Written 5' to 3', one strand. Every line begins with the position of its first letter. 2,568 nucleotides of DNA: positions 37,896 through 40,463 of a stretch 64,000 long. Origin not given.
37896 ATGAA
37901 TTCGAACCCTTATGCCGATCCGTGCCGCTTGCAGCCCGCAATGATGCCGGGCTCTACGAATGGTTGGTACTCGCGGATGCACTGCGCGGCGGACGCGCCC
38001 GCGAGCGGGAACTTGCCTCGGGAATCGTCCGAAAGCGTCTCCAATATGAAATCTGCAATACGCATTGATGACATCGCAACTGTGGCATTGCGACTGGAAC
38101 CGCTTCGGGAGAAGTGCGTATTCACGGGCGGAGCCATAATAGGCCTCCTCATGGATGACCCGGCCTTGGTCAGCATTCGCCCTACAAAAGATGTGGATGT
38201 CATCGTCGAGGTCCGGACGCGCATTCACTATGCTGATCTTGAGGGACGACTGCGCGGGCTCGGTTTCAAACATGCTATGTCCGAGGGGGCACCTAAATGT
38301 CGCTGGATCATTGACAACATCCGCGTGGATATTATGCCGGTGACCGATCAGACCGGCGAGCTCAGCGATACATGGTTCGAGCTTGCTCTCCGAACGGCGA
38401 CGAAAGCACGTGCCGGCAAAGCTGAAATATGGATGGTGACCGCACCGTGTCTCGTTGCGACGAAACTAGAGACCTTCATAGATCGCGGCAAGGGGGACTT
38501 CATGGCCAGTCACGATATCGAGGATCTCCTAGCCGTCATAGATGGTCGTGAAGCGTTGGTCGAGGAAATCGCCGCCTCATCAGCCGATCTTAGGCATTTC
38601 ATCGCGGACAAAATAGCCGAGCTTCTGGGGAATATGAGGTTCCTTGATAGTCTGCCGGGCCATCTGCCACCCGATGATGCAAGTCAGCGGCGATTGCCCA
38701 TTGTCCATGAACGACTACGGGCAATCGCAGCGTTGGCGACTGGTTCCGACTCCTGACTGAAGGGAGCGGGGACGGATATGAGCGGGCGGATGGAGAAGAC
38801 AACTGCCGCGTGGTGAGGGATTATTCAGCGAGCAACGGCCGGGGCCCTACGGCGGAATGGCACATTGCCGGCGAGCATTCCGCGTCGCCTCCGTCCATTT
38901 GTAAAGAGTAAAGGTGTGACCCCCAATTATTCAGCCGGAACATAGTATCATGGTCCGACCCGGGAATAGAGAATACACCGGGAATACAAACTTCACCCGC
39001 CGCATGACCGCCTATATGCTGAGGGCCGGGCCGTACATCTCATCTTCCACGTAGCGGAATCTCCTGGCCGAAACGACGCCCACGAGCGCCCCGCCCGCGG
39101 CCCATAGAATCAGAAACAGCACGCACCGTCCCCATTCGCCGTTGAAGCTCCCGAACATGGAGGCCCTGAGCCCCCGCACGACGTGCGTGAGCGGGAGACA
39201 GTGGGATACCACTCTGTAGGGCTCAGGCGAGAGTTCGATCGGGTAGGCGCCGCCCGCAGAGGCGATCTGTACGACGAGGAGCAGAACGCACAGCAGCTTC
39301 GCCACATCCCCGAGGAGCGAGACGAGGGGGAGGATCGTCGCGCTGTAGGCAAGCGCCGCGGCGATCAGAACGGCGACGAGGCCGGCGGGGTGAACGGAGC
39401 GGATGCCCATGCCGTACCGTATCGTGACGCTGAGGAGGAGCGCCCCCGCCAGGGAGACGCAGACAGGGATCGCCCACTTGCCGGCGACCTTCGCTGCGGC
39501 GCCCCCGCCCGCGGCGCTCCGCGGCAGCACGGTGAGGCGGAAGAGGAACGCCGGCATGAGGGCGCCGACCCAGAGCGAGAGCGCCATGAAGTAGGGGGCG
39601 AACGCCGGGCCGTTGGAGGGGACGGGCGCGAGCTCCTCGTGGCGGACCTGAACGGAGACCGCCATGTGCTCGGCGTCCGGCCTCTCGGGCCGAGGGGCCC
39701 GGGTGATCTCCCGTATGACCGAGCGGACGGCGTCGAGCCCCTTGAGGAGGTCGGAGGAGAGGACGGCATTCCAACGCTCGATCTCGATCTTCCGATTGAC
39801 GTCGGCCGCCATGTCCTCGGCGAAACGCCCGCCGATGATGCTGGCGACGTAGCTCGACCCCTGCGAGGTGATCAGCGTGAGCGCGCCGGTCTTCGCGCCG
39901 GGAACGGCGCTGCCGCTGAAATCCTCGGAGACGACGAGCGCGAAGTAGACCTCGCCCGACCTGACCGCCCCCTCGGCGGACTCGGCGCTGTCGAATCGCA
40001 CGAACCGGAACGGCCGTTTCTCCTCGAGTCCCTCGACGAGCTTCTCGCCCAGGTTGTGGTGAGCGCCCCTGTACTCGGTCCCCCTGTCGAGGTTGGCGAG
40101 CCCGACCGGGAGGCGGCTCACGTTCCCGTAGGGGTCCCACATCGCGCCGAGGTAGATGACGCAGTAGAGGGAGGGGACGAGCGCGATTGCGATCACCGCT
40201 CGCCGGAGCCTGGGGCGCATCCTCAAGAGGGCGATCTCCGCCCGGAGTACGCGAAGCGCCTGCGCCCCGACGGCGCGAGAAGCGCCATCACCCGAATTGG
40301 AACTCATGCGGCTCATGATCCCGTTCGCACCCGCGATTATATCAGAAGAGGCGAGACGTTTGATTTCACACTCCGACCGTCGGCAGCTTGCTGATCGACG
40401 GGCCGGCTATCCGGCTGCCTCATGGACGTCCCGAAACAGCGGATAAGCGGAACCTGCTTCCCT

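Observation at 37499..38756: AbiEi/AbiEii-like (type IV TA / abortive infection) two-gene module with a palindromic operator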

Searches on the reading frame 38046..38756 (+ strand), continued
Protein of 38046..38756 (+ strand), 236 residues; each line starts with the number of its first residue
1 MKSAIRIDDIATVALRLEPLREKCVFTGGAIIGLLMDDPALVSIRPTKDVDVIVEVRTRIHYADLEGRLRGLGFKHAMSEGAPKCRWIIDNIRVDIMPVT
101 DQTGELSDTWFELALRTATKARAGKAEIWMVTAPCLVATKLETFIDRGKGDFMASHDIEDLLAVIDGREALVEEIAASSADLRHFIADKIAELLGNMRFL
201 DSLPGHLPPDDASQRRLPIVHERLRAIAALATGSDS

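Call 63: find_encoding_contigs(protein=P0083, flank=8000, max_places=1)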
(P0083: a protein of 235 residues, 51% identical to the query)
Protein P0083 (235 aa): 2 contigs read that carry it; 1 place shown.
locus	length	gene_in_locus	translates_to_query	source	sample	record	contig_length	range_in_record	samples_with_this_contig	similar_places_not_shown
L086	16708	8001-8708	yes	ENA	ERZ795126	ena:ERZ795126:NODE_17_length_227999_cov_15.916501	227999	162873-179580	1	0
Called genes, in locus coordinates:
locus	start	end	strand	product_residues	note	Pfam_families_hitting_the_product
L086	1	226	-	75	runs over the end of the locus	PF13192:Thioredoxin_3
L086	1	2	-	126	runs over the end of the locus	PF00085:Thioredoxin, PF13098:Thioredoxin_2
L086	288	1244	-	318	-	PF03773:ArsP_1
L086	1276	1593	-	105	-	PF12840:HTH_20 (weak), PF01022:HTH_5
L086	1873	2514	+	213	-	-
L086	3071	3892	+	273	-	-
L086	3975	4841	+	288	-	PF11185:DUF2971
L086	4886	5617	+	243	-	-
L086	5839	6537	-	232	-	PF01797:Y1_Tnp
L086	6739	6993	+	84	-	PF07927:HicA_toxin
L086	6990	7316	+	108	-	PF05534:HicB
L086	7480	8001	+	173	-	-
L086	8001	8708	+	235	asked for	-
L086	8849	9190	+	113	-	PF25212:HVO_A0114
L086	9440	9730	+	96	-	PF01243:PNPOx_N (weak)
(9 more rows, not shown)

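Call 64: find_encoding_contigs(protein=P0062, flank=8000, max_places=1)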
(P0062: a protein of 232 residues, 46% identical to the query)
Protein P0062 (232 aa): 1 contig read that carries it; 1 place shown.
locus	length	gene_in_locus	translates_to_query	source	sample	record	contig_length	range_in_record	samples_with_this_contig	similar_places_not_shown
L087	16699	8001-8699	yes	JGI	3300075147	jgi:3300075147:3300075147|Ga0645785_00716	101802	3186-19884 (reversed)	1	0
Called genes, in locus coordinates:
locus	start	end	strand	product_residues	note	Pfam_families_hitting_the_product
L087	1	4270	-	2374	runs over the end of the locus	PF19190:BACON_2, PF13004:BACON, PF13004:BACON, PF19190:BACON_2, PF13004:BACON, PF19190:BACON_2, PF13004:BACON, PF19190:BACON_2, +10 more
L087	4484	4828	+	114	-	PF13560:HTH_31, PF01381:HTH_3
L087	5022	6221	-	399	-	PF13173:AAA_14, PF13635:DUF4143 (weak)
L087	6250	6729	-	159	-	-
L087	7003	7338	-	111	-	-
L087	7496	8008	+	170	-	PF13412:HTH_24 (weak), PF22451:NirdL-like_HTH (weak)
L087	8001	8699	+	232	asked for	-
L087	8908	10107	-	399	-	PF13173:AAA_14, PF13635:DUF4143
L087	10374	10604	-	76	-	-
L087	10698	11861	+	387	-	PF13173:AAA_14, PF13635:DUF4143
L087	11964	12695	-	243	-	-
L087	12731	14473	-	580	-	PF10150:RNase_E_G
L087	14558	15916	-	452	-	PF01098:FTSW_RODA_SPOVE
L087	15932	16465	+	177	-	PF08212:Lipocalin_2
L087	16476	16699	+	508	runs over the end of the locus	PF02446:Glyco_hydro_77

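Call 65: find_encoding_contigs(protein=P0094, flank=8000, max_places=1)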
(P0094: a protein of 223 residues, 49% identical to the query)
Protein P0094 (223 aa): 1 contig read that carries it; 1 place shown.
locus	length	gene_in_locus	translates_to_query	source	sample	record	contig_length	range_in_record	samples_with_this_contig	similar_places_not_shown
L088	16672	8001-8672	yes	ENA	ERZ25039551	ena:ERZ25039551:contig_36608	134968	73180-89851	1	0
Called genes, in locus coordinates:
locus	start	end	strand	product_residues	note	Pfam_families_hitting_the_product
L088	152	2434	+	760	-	PF22848:ASD1_dom (faint)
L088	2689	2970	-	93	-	-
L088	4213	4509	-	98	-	PF01022:HTH_5, PF13601:HTH_34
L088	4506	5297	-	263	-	-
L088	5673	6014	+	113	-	-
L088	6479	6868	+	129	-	-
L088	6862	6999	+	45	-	PF05717:TnpB_IS66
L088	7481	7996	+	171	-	PF13412:HTH_24 (weak)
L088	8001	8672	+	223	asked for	-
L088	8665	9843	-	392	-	PF11795:DUF3322, PF09983:JetD_C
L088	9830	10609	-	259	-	PF13558:SbcC_Walker_B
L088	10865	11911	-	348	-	PF04015:DUF362 (weak)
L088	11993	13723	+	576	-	PF13414:TPR_11, PF13432:TPR_16 (weak), PF00515:TPR_1 (weak), PF07719:TPR_2 (weak), PF13414:TPR_11, PF13432:TPR_16, PF13414:TPR_11, PF14559:TPR_19, +12 more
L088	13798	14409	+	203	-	PF02674:Colicin_V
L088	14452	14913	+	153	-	PF01807:Zn_ribbon_DnaG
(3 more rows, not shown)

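Call 83: search_dna_similar(query=window:38046-38753:+, collection=phages, mode=protein, max_rows=10, max_evalue=0.001)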
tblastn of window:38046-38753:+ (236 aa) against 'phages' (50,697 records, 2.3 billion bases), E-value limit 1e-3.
No match.

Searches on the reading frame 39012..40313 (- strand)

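Call 46: search_protein_families(library=pfam, proteins=[window:39012-40313:-], max_evalue=0.001)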
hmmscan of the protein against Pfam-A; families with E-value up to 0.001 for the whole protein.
window:39012-40313:- (433 aa): 3 families
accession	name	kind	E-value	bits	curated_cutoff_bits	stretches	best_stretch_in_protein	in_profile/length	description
PF12698.13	ABC2_membrane_3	-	8.1e-17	61.8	31.6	1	42-405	6-338/347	ABC-2 family transporter protein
PF12051.14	DUF3533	-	1.6e-09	37.7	27.6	1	315-405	286-375/380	Protein of unknown function (DUF3533)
PF01061.29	ABC2_membrane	-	0.00011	22.3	26.9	1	272-387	92-211/211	ABC-2 type transporter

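Call 88: search_protein_families(library=padloc, proteins=[window:39012-40313:-], max_evalue=0.00001)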
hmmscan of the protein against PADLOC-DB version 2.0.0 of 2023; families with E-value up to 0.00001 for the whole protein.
window:39012-40313:- (433 aa): 0 families
